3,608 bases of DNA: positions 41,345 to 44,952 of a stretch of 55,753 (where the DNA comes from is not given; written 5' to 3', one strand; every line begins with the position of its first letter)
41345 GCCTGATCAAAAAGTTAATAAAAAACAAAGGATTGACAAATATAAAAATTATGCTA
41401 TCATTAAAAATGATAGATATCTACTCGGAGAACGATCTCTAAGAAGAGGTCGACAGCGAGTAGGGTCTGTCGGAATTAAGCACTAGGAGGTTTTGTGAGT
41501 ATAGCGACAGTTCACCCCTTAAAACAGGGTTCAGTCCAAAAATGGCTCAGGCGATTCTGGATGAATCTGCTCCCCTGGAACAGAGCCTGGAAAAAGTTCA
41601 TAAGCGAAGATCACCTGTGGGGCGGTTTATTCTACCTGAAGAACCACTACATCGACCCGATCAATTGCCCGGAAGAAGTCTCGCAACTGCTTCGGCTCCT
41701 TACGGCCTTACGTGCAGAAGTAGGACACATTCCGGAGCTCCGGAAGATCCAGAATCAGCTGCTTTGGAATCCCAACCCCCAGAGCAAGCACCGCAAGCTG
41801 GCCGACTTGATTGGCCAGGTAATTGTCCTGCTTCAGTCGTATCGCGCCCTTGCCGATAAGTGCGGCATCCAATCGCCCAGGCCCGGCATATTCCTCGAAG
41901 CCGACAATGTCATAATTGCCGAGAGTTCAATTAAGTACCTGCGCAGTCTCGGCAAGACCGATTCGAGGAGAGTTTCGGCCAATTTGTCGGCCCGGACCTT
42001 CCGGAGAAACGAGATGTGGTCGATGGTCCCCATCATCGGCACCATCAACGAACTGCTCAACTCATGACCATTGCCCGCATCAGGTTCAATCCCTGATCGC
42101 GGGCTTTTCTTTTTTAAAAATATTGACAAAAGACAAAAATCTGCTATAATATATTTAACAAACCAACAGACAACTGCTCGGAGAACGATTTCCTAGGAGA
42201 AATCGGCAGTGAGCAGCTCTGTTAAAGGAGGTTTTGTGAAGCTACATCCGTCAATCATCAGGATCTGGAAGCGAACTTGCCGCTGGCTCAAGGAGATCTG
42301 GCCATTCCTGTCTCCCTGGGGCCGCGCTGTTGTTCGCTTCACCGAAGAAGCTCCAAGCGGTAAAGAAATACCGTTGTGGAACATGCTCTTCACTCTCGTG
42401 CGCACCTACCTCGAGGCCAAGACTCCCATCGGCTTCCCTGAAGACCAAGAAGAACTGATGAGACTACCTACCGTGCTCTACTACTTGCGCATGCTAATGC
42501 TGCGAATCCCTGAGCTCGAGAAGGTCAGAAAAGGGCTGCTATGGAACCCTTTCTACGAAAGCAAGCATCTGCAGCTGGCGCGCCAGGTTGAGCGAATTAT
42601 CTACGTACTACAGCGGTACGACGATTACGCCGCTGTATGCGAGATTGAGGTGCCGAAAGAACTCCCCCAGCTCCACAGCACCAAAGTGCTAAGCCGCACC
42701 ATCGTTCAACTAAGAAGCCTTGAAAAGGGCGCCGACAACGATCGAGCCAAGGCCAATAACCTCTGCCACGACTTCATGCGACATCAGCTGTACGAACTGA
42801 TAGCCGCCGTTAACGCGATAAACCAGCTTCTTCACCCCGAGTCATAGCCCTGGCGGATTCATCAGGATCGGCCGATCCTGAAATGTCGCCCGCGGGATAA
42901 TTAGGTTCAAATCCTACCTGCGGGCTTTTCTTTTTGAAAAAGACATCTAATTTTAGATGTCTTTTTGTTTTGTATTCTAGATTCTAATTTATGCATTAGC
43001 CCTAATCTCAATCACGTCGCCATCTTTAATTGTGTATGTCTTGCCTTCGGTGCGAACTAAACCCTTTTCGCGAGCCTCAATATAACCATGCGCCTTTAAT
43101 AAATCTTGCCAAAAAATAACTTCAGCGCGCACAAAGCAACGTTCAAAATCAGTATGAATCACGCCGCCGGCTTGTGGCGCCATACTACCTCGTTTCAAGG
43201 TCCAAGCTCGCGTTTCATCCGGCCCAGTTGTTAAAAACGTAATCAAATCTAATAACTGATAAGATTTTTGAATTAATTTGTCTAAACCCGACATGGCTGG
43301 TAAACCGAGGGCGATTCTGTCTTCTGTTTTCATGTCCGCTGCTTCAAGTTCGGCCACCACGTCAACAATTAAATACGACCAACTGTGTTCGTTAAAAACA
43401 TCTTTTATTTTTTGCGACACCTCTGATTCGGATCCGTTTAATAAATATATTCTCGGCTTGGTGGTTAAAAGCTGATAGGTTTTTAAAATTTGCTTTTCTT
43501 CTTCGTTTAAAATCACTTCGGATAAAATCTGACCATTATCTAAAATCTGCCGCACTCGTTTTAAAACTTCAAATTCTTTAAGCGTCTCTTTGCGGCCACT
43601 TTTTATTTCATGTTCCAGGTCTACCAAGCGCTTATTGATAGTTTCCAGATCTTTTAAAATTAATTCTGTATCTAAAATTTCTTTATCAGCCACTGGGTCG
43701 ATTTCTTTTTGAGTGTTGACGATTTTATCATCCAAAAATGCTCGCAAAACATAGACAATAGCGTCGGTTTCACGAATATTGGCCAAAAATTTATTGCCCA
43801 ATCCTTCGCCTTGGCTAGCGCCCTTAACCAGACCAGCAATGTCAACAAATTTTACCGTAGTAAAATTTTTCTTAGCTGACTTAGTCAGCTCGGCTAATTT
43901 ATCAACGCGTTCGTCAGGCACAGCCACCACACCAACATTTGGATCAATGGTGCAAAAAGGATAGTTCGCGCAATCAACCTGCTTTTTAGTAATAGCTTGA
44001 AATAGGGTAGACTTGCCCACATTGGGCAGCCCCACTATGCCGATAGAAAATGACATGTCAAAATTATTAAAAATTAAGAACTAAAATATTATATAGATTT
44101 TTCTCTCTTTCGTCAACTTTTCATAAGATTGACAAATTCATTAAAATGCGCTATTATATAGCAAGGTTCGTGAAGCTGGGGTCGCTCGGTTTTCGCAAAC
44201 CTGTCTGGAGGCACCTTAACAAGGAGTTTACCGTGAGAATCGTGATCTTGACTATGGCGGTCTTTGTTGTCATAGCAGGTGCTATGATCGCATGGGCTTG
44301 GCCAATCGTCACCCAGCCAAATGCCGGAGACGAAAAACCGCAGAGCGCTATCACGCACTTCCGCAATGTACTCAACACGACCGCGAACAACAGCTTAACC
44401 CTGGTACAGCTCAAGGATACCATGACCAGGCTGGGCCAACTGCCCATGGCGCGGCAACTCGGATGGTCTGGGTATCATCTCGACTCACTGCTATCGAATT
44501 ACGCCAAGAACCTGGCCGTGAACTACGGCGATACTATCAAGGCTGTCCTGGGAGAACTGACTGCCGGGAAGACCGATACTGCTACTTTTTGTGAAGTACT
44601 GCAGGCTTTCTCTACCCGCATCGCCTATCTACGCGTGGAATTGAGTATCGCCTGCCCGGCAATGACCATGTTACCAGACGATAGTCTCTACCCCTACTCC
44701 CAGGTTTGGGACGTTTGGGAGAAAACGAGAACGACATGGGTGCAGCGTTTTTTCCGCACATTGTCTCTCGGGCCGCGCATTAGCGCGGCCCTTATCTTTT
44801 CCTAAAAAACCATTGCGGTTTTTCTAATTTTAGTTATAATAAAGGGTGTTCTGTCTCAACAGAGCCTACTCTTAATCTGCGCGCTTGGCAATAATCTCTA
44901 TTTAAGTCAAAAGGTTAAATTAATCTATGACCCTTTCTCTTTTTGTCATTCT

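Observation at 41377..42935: Tandem paralogous orphan genes sharing a 43-nt leader stem-loop with compensatory base changes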

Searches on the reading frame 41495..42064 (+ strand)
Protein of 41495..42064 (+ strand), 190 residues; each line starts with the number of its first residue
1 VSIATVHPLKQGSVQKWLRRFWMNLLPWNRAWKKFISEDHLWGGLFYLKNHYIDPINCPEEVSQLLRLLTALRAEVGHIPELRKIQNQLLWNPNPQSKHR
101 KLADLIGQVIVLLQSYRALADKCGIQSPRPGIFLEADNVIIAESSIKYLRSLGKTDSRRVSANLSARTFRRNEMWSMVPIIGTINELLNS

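Call 10: search_protein_families(library=pfam, proteins=[window:41495-42064:+], max_evalue=1)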
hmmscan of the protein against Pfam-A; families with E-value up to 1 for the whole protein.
window:41495-42064:+ (190 aa): 0 families

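Call 12: find_homologous_proteins(query=window:41495-42064:+, max_evalue=0.001)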
Query window:41495-42064:+ (190 aa): 1 proteins with E <= 0.001 among 152 candidates.
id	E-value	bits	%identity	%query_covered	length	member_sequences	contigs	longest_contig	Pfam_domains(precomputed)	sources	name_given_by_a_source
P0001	1.5e-106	372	99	88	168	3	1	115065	-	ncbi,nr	ncbi:MAG: hypothetical protein PHN36_00540 [Patescibacteria group bacterium]|nr:hypothetical protein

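Call 17: find_related_loci(query=A1, collection=genome_contigs, flank=6000)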
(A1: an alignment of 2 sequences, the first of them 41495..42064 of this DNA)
Query A1 (190 aa) in genome_contigs; peptide patterns used: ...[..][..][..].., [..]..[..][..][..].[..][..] (x = any residue, [..] = any of these).
78 stretches matched a pattern, but none encodes a relative of the query by tblastn (E <= 1e-3).

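Call 20: search_protein_representatives(alignment_id=A1)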
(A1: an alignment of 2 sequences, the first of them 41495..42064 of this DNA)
Query: 2 sequences, 212 profile positions. Proteins with E-value up to 0.001 (for the whole library): 3; up to 1e-10: 3; up to 1e-30: 3. The best 3 are listed.
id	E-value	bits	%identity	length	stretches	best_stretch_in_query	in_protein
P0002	4.0e-115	398.9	-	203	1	2-212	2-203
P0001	2.2e-85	301.7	-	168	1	30-209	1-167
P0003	3.4e-48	180.2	-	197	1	6-210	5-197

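Call 22: find_encoding_contigs(protein=P0003, flank=10000, max_places=10)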
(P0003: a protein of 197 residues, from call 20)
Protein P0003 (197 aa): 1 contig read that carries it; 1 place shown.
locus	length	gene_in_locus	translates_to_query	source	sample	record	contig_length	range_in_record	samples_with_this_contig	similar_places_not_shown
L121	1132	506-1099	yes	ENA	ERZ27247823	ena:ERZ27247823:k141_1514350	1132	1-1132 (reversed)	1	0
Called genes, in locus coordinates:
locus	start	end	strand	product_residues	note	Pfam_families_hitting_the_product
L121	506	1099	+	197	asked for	-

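Call 39: find_homologous_proteins(query=A2, max_evalue=0.01)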
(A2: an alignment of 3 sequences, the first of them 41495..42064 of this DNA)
Query A2 (3 sequences) (190 aa, profile of the alignment): 3 proteins with E <= 0.01 among 2154 candidates.
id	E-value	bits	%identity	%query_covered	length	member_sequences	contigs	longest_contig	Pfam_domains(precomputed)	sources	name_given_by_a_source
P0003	1.6e-102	359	49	93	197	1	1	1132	-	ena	-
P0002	1.4e-91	324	36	92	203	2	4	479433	-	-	-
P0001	3.0e-80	287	99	88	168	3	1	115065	-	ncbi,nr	ncbi:MAG: hypothetical protein PHN36_00540 [Patescibacteria group bacterium]|nr:hypothetical protein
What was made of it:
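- Tried and rejected: Word-indexed search with B alone, then with the 3-sequence profile (calls 12, 39).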

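Call 40: find_encoding_contigs(protein=P0002, flank=10000, max_places=10)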
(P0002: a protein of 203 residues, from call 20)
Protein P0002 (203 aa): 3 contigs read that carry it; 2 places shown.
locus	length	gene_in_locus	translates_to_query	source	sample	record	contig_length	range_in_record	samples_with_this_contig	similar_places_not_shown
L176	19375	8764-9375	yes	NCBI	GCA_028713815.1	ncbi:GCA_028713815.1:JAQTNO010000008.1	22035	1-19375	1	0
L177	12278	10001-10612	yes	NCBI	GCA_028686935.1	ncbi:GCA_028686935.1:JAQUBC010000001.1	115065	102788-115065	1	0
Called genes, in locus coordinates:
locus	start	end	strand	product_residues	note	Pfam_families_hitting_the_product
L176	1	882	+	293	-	?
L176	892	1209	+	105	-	PF07883:Cupin_2 (weak)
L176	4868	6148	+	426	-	PF27218:MJ0043_C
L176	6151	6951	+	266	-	PF04055:Radical_SAM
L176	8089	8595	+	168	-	-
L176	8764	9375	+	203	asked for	-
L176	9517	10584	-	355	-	PF01926:MMR_HSR1, PF02421:FeoB_N, PF06071:YchF-GTPase_C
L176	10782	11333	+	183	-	-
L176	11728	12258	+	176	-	PF03703:bPH_2 (weak)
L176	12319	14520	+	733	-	PF13491:FtsK_4TM, PF17854:FtsK_alpha, PF01580:FtsK_SpoIIIE, PF09397:FtsK_gamma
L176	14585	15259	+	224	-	PF12686:DUF3800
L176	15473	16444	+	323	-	PF01073:3Beta_HSD, PF01370:Epimerase, PF02719:Polysacc_synt_2, PF04321:RmlD_sub_bind, PF07993:NAD_binding_4, PF16363:GDP_Man_Dehyd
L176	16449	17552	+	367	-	-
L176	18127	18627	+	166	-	PF01252:Peptidase_A8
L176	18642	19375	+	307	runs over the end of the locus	-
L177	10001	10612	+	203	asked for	-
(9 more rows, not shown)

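Call 41: find_encoding_contigs(protein=P0001, flank=10000, max_places=10)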
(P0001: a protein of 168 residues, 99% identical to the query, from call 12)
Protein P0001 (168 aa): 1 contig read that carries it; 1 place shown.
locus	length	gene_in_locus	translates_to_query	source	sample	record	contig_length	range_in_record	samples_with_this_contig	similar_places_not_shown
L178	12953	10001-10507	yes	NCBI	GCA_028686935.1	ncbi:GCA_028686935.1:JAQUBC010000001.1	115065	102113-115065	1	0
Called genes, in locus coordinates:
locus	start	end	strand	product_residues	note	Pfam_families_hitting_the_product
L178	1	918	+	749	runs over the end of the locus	PF04932:Wzy_C, PF00515:TPR_1 (faint), PF07719:TPR_2 (faint), PF13181:TPR_8 (faint), PF13431:TPR_17 (faint), PF23914:TPR_CcmH_CycH (faint), PF13424:TPR_12 (faint), PF13432:TPR_16 (faint), +1 more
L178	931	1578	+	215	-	PF02811:PHP (faint), PF13263:PHP_C (weak)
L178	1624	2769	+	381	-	PF03222:Trp_Tyr_perm, PF13520:AA_permease_2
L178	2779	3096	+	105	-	PF07883:Cupin_2 (weak)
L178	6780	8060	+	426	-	PF27218:MJ0043_C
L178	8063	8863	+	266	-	PF04055:Radical_SAM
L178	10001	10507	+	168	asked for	-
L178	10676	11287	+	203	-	-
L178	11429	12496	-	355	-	PF01926:MMR_HSR1, PF02421:FeoB_N, PF06071:YchF-GTPase_C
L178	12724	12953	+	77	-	?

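Call 45: find_related_loci(query=A2, collection=genome_contigs, flank=6000)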
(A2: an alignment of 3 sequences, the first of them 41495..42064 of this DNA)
Query A2 (190 aa) in genome_contigs; peptide patterns used: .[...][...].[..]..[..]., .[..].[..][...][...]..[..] (x = any residue, [..] = any of these).
35 stretches matched a pattern, but none encodes a relative of the query by tblastn (E <= 1e-3).

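Call 46: find_related_loci(query=A2, collection=viral_contigs, flank=6000)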
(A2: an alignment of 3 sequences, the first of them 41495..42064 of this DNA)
Query A2 (190 aa) in viral_contigs; peptide patterns used: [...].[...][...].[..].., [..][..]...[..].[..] (x = any residue, [..] = any of these).
71 stretches matched a pattern, but none encodes a relative of the query by tblastn (E <= 1e-3).
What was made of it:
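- Tried and rejected: Back-translated scans of species-representative genomes, run twice, and of IMG/VR (calls 17, 45, 46).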

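Call 53: predict_structure(alignment_id=A2)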
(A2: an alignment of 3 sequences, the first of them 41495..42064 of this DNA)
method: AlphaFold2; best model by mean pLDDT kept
length: 190 residues; sequences in the alignment: 3
mean_pLDDT: 61.9   pTM: 0.61
mean pLDDT of the five models: 61.9, 59.2, 55.0, 49.0, 47.1
residues with pLDDT >= 90: 0; 70-90: 67; 50-70: 70; < 50: 53
segments of 3 or more residues with pLDDT < 50: 1-11, 34-36, 38-61, 128-141
pLDDT, mean of each block of 10 residues (from residue 1): 37 58 59 47 37 43 57 72 81 81 86 79 56 45 57 72 66 71 72
secondary structure, 60 per line:
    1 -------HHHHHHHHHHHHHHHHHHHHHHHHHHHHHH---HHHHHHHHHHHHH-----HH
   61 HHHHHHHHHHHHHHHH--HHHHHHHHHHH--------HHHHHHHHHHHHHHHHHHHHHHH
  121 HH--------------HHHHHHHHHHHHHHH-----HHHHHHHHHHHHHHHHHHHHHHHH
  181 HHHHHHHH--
elements in order: H8-37 H41-53 H59-76 H79-89 H98-122 H137-151 H157-188

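Call 55: search_protein_families(library=phrogs, proteins=[window:41495-42064:+, P0003], max_evalue=1)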
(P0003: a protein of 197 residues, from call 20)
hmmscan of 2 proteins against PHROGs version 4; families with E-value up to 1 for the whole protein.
window:41495-42064:+ (190 aa): 1 family
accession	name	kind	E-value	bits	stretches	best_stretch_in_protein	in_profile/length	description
phrog_17380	-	unknown function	0.022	15.7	1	53-97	14-58/88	-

P0003 (197 aa): 1 family
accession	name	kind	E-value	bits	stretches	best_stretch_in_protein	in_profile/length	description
phrog_9662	-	unknown function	0.45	12.2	1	60-94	76-110/118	-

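Call 56: search_protein_families(library=padloc, proteins=[window:41495-42064:+, P0003], max_evalue=1)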
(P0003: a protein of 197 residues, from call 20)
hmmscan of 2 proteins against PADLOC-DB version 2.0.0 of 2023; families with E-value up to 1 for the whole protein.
window:41495-42064:+ (190 aa): 0 families

P0003 (197 aa): 0 families

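Call 57: search_solved_structures(query=A2, max_evalue=10)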
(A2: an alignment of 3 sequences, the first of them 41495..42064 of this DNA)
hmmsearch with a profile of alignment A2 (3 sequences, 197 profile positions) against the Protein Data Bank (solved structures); distinct sequences matched with E-value up to 10: 3.
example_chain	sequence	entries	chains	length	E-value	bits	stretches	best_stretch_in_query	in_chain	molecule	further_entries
9ki1_a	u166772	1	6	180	0.14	15.1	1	92-119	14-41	Baseplate protein gp48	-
6lbx_A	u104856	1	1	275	0.44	13.5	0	132-181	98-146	Repebody (Rb-H2)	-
6w40_A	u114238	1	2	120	0.83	12.6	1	64-105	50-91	DENOVO NTF2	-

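Call 59: fold_search(model_id=the predicted structure, library=pdb)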
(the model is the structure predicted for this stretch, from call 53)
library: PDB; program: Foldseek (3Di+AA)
matches with E <= 10: 249; with E <= 0.001: 0
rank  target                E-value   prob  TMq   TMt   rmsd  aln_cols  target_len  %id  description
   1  9k82_A                2.9e-01  0.23  0.21  0.21  21.2       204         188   18  Cryo-EM structure of designed zinc-induced filament Fiber-n5-Zn1-HEHE-917 (released 2025-10-29)
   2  1x8z_B                4.5e-01  0.18  0.20  0.23  17.9       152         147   15  Crystal structure of a pectin methylesterase inhibitor from Arabidopsis thaliana (released 2004-12-28)
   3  8htt_B                7.7e-01  0.14  0.21  0.13  20.3       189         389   14  Cryo-EM structure of human TMEM87A, gluconate-bound (released 2023-12-27)
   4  4u5a_A                8.5e-01  0.11  0.20  0.20  14.0       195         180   14  Sporozoite Protein for Cell Traversal (released 2014-12-24)
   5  1x8z_A                1.1e+00  0.13  0.20  0.24  17.6       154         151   16  Crystal structure of a pectin methylesterase inhibitor from Arabidopsis thaliana (released 2004-12-28)
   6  8qae_A                1.1e+00  0.20  0.24  0.22  19.4       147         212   12  X-ray crystal structure of a de novo designed single-chain antiparallel 6-helix alpha-helical barrel, sc-apCC-6-SLLA (released 2024-07-03)
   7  8s2p_AAA              1.2e+00  0.13  0.22  0.22  11.5       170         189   15  Crystal structure of Borrelia burgdorferi paralogous family 12 outer surface protein BBH37 (space group p21) (released 2025-03-05)
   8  1x8z_C                1.2e+00  0.11  0.19  0.23  17.8       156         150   14  Crystal structure of a pectin methylesterase inhibitor from Arabidopsis thaliana (released 2004-12-28)
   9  6roc_A                1.3e+00  0.07  0.16  0.16  18.4       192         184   12  Crystal structure of Borrelia burgdorferi outer surface protein BBA69, mutant Leu214Met (Se-Met data) (released 2019-06-26)
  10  9fqr_F0               1.4e+00  0.08  0.15  0.15  29.8       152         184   12  96-nm repeat of axonemal doublet microtubules from bovine sperm (released 2025-03-26)
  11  3whb_A                1.5e+00  0.13  0.19  0.19  13.6       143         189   10  Crystal structure of FadR from Bacillus subtilis, a transcriptional regulator involved in the regulation of fatty acid (released 2014-03-19)
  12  8s2f_AAA              1.7e+00  0.15  0.23  0.25  14.3       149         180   12  Crystal structure of Borrelia burgdorferi paralogous family 12 outer surface protein BBH37 (released 2025-03-05)
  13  5gp9_B                1.8e+00  0.08  0.16  0.16  14.2       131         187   15  Structural analysis of fatty acid degradation regulator FadR from Bacillus halodurans (released 2017-03-01)
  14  8hsi_A                1.9e+00  0.10  0.23  0.13  20.5       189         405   15  Cryo-EM structure of human TMEM87A, PE-bound (released 2023-12-27)
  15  8f6i_A                1.9e+00  0.06  0.14  0.10  15.2       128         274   14  Cryo-EM structure of a Zinc-loaded symmetrical D70A mutant of the YiiP-Fab complex (released 2023-02-08)
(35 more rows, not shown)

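Call 64: search_dna_similar(query=window:41495-42064:+, collection=phages, mode=protein, max_evalue=1)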
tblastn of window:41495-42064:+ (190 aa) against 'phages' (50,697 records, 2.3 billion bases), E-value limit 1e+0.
No match.

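Call 86: search_protein_families(library=ncbifam, proteins=[window:41495-42064:+, P0003], max_evalue=1)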
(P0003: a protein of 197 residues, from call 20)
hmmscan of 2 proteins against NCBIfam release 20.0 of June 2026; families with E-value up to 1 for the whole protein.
window:41495-42064:+ (190 aa): 0 families

P0003 (197 aa): 0 families
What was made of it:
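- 41495..42067 (+): Gene B: 190 aa, basic (pI 10.1), predicted all-helical orphan protein. No family match (calls 10, 55, 56, 57, 86).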

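Call 87: list_cluster_members(proteins=[P0001, P0002, P0003])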
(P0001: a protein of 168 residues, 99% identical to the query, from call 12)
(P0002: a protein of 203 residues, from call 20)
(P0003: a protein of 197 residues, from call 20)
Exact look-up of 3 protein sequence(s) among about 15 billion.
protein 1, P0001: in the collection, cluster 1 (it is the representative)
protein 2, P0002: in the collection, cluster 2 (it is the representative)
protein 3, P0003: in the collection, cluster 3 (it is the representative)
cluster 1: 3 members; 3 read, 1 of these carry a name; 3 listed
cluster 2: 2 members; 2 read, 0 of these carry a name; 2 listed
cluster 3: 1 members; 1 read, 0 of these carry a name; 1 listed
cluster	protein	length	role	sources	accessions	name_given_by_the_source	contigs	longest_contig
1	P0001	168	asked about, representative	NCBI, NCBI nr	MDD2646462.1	MAG: hypothetical protein PHN36_00540 [Patescibacteria group bacterium] | hypothetical protein [Patescibacteria group bacterium]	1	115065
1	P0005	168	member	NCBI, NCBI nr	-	-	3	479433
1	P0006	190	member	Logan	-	-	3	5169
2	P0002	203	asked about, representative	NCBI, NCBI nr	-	-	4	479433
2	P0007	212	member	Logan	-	-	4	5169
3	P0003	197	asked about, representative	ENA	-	-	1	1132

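Call 88: find_encoding_contigs(protein=P0006, flank=3000, max_places=10)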
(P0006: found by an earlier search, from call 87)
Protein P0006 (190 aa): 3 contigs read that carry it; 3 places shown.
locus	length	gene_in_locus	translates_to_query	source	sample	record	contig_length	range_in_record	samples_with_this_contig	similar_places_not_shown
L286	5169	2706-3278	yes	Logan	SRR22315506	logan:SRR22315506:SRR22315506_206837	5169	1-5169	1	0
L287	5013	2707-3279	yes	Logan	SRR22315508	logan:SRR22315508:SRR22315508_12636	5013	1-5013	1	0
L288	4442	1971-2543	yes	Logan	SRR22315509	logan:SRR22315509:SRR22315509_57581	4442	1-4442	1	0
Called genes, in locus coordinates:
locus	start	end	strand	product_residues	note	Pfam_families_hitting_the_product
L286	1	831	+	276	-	?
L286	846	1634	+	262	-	PF04055:Radical_SAM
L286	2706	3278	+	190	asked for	-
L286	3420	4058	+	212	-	-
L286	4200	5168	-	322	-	?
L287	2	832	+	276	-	?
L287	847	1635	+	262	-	PF04055:Radical_SAM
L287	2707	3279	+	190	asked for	-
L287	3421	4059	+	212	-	-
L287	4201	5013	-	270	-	?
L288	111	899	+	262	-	PF04055:Radical_SAM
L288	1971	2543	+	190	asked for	-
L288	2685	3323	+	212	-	-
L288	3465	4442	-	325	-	?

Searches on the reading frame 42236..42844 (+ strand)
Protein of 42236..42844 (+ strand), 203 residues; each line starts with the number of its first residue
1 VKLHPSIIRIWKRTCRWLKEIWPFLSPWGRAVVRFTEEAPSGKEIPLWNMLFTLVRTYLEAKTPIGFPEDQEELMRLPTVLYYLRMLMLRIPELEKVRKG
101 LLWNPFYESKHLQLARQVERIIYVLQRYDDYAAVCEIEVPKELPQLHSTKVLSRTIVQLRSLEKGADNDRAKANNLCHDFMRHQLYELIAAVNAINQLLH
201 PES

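Call 10: search_protein_families(library=pfam, proteins=[window:42236-42844:+], max_evalue=1)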
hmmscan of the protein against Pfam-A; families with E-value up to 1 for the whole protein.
window:42236-42844:+ (203 aa): 1 family
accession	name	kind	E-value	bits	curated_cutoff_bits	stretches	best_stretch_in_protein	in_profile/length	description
PF05931.16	AgrD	-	0.21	12.1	22.7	1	136-147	33-44/45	Staphylococcal AgrD protein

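Call 55: search_protein_families(library=phrogs, proteins=[window:42236-42844:+], max_evalue=1)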
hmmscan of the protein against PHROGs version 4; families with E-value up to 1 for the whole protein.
window:42236-42844:+ (203 aa): 0 families

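Call 56: search_protein_families(library=padloc, proteins=[window:42236-42844:+], max_evalue=1)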
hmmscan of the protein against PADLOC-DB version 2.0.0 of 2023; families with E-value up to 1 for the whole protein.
window:42236-42844:+ (203 aa): 0 families

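Call 86: search_protein_families(library=ncbifam, proteins=[window:42236-42844:+], max_evalue=1)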
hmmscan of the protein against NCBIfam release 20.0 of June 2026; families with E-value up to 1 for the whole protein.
window:42236-42844:+ (203 aa): 0 families

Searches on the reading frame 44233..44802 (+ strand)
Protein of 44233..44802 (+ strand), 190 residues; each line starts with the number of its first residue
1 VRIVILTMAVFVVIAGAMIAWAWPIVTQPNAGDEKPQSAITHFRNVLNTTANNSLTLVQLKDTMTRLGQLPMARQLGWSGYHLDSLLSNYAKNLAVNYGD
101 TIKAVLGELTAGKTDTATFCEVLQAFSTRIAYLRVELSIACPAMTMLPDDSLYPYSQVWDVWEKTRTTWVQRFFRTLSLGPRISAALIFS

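Call 10: search_protein_families(library=pfam, proteins=[window:44233-44802:+], max_evalue=1)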
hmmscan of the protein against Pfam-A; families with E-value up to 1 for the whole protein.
window:44233-44802:+ (190 aa): 3 families
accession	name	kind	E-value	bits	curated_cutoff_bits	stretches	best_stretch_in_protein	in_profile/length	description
PF25064.1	ARM_TT21_5th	-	0.0052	17.5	27.8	1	36-112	17-98/117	TT21 fifth ARM repeats domain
PF10145.14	PhageMin_Tail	-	0.085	13.1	33.2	1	38-112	73-148/201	Phage-related minor tail protein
PF10907.13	DUF2749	-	0.17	12.4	25.5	1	3-40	6-40/72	Protein of unknown function (DUF2749)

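Call 55: search_protein_families(library=phrogs, proteins=[window:44233-44802:+], max_evalue=1)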
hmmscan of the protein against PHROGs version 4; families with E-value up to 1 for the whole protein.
window:44233-44802:+ (190 aa): 0 families

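Call 56: search_protein_families(library=padloc, proteins=[window:44233-44802:+], max_evalue=1)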
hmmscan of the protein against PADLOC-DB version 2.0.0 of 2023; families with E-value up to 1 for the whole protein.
window:44233-44802:+ (190 aa): 0 families

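Call 73: find_homologous_proteins(query=window:44233-44802:+, max_evalue=0.01)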
Query window:44233-44802:+ (190 aa): 1 proteins with E <= 0.01 among 59 candidates.
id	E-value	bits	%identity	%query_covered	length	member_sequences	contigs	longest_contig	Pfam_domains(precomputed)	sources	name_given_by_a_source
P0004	1.4e-117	408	100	96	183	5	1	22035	-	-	-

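Call 86: search_protein_families(library=ncbifam, proteins=[window:44233-44802:+], max_evalue=1)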
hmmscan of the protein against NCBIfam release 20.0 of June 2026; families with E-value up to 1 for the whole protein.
window:44233-44802:+ (190 aa): 0 families
